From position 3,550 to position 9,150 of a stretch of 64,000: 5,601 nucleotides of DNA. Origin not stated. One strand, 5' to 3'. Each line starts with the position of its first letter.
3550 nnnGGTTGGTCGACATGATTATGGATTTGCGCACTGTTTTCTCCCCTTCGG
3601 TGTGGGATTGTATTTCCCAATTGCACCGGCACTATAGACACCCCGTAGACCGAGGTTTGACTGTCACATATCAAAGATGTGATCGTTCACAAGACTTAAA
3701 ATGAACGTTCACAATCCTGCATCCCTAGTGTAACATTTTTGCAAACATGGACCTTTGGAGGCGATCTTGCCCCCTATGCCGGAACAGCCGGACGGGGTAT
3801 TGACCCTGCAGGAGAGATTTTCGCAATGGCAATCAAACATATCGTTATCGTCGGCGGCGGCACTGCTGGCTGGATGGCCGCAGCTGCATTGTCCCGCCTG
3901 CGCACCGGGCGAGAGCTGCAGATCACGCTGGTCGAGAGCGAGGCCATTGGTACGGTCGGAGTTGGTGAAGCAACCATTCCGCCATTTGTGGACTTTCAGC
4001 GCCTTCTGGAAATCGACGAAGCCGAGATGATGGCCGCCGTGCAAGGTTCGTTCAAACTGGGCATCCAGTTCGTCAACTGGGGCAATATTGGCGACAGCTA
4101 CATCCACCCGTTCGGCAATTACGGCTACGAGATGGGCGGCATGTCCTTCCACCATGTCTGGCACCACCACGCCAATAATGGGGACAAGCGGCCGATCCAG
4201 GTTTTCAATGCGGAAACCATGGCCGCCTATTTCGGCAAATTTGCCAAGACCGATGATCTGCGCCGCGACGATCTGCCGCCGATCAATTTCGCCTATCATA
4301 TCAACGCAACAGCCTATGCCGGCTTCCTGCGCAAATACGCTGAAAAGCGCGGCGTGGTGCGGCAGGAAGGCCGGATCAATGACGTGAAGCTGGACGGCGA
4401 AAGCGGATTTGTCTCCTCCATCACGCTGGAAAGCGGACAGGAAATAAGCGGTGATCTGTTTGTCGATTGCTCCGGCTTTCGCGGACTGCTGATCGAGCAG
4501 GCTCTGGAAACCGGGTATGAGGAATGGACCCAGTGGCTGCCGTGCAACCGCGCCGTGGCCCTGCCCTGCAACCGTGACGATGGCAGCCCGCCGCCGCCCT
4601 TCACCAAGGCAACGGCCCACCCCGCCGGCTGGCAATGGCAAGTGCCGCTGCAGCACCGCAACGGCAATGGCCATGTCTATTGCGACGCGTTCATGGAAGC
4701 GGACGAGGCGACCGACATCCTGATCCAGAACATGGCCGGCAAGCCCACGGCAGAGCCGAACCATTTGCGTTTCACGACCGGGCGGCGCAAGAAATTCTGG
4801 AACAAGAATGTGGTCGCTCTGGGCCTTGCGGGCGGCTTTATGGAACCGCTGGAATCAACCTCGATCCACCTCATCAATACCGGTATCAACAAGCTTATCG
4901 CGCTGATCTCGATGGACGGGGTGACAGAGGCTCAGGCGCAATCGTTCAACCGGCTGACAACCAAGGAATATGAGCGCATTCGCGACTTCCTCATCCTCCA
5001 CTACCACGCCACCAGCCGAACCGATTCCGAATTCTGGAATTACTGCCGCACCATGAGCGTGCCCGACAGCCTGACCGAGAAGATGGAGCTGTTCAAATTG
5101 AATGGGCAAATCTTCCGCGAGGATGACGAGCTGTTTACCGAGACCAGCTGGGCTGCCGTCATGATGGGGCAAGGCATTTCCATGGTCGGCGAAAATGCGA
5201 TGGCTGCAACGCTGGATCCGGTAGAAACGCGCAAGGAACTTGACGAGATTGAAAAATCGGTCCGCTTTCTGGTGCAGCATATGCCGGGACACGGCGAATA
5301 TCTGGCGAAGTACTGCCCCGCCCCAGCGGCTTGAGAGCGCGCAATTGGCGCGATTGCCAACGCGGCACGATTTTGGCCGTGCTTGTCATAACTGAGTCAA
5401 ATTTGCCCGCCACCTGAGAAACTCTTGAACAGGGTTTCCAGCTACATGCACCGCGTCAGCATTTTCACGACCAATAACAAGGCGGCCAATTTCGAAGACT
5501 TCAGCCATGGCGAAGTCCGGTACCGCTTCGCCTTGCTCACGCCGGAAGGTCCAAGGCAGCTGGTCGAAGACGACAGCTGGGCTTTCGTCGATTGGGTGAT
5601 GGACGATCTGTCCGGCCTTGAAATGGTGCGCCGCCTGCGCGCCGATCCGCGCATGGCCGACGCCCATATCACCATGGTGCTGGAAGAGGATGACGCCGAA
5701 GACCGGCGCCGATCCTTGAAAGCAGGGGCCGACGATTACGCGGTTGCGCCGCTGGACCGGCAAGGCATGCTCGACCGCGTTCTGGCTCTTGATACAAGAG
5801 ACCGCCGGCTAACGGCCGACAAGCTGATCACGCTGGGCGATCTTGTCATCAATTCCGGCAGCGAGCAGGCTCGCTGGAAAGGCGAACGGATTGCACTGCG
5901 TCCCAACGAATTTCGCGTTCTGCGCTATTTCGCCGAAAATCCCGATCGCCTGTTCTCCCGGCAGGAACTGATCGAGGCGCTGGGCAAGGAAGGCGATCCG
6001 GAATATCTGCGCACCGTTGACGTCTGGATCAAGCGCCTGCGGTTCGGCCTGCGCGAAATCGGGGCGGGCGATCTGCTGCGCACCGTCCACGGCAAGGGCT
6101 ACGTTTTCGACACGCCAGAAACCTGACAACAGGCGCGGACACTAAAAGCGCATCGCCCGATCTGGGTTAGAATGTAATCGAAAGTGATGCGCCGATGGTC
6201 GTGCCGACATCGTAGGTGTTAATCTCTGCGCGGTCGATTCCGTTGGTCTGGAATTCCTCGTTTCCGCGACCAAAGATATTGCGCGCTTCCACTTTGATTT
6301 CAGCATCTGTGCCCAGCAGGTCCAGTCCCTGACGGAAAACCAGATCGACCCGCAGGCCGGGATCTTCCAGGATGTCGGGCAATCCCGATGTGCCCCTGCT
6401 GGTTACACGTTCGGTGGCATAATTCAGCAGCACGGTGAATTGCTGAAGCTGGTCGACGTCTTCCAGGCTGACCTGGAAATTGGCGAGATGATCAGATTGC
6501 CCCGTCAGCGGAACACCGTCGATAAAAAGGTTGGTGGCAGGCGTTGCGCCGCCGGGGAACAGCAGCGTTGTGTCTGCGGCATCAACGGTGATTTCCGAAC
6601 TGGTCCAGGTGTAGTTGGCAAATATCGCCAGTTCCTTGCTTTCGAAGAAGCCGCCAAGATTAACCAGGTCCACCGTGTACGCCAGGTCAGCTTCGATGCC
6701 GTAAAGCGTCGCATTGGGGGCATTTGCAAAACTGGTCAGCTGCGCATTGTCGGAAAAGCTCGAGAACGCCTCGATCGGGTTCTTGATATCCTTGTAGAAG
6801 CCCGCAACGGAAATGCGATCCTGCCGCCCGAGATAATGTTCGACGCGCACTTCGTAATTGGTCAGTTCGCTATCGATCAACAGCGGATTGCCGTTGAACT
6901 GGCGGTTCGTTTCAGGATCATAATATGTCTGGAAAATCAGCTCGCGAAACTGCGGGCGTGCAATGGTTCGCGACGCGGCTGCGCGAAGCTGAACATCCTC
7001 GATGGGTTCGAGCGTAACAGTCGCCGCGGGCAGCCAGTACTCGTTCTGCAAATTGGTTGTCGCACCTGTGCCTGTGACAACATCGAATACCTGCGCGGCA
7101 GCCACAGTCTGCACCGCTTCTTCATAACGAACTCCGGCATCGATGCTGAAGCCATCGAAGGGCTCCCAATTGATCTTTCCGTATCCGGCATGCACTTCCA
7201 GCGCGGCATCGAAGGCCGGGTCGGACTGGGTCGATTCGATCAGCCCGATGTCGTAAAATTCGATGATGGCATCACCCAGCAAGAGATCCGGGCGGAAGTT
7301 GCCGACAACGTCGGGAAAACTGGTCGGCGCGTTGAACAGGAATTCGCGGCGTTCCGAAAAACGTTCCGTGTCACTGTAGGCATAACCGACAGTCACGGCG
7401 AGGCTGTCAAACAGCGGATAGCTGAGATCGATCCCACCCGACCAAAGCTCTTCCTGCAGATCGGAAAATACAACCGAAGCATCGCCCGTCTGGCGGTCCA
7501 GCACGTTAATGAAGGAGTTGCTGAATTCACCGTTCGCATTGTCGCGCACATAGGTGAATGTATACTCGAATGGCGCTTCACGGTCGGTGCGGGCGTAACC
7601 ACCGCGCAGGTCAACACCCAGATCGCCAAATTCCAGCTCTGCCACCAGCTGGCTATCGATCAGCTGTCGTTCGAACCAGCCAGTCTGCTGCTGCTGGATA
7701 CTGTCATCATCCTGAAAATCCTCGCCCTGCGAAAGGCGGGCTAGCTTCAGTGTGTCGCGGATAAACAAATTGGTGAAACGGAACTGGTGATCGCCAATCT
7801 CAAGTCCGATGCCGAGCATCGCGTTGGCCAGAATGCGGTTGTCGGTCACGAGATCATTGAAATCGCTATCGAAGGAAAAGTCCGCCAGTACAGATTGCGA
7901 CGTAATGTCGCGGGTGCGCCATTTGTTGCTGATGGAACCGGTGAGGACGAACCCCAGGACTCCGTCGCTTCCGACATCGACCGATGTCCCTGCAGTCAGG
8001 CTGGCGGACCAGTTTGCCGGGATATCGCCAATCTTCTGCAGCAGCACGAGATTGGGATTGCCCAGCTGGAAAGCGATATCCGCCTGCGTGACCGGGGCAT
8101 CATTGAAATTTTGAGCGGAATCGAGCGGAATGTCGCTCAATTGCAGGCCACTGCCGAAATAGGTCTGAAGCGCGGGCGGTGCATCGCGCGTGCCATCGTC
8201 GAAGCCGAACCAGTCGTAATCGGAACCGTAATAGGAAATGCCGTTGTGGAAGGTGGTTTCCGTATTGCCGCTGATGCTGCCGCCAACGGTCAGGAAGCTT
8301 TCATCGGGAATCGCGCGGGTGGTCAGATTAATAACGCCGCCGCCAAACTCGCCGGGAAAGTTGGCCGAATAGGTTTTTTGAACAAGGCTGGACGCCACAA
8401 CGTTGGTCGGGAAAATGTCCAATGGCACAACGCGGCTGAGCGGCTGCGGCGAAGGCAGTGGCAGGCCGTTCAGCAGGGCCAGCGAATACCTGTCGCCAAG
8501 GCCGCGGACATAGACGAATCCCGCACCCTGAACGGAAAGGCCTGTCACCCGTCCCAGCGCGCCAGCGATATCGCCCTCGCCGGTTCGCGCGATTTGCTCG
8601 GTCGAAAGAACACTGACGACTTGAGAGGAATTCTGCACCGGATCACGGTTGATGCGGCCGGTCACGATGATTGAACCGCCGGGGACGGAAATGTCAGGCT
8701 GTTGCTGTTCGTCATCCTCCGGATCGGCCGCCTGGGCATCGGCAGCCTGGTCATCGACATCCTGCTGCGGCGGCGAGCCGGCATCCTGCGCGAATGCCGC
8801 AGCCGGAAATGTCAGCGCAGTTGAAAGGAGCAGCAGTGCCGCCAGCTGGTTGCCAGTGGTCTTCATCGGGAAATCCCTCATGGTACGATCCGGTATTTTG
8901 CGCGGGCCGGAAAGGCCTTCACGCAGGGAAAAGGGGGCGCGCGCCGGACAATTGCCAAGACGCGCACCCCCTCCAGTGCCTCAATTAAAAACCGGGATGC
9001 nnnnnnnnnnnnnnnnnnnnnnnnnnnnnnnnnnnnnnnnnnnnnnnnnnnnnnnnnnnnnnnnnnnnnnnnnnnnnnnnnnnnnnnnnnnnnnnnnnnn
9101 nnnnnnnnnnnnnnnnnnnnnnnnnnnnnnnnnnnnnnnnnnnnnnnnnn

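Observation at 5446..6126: PhoB paralogue with an intact recognition helix but a degenerate receiver domain, carrying its own Pho box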

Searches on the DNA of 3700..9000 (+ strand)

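Call 7: search_dna_similar(query=window:3700-9000:+, collection=plasmids, mode=near, max_rows=15)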
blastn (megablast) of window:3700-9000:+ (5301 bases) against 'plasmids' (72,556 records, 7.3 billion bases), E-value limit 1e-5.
No match.
